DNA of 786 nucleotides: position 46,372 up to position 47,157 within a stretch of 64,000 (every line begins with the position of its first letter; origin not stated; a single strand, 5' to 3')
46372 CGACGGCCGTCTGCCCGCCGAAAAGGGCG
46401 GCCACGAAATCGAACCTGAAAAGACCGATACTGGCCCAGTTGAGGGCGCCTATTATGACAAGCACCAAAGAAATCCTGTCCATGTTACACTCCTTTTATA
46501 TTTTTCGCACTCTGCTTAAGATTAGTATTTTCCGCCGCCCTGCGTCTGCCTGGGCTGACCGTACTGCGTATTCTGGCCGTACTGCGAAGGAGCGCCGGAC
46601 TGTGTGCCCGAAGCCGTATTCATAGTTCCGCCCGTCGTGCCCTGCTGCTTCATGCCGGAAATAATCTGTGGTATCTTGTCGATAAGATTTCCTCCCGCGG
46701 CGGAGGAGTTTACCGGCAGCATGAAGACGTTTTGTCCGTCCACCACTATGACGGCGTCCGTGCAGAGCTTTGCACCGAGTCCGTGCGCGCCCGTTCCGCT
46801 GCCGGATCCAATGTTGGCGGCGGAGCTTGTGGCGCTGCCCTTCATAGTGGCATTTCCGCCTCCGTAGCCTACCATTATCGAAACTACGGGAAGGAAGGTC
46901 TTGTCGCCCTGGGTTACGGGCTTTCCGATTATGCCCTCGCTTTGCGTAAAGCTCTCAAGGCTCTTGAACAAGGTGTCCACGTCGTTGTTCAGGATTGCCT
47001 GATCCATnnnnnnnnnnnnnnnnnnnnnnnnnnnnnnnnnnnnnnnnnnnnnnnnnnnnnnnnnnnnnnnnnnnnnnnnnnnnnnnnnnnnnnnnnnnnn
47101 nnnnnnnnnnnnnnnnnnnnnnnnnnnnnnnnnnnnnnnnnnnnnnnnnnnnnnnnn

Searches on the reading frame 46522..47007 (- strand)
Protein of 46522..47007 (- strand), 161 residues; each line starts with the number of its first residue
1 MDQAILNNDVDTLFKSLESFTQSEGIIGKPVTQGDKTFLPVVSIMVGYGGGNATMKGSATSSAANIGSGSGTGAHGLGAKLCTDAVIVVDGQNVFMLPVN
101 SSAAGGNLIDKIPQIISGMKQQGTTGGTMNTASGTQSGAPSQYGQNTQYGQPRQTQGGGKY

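Call 60: search_protein_families(library=pfam, proteins=[window:46522-47007:-], max_evalue=0.00001)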
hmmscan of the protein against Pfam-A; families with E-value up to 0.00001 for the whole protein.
window:46522-47007:- (161 aa): 1 family
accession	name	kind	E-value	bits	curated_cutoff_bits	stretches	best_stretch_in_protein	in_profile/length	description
PF09579.15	Spore_YtfJ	-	1.7e-11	44.7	25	1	32-116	2-80/81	Sporulation protein YtfJ (Spore_YtfJ)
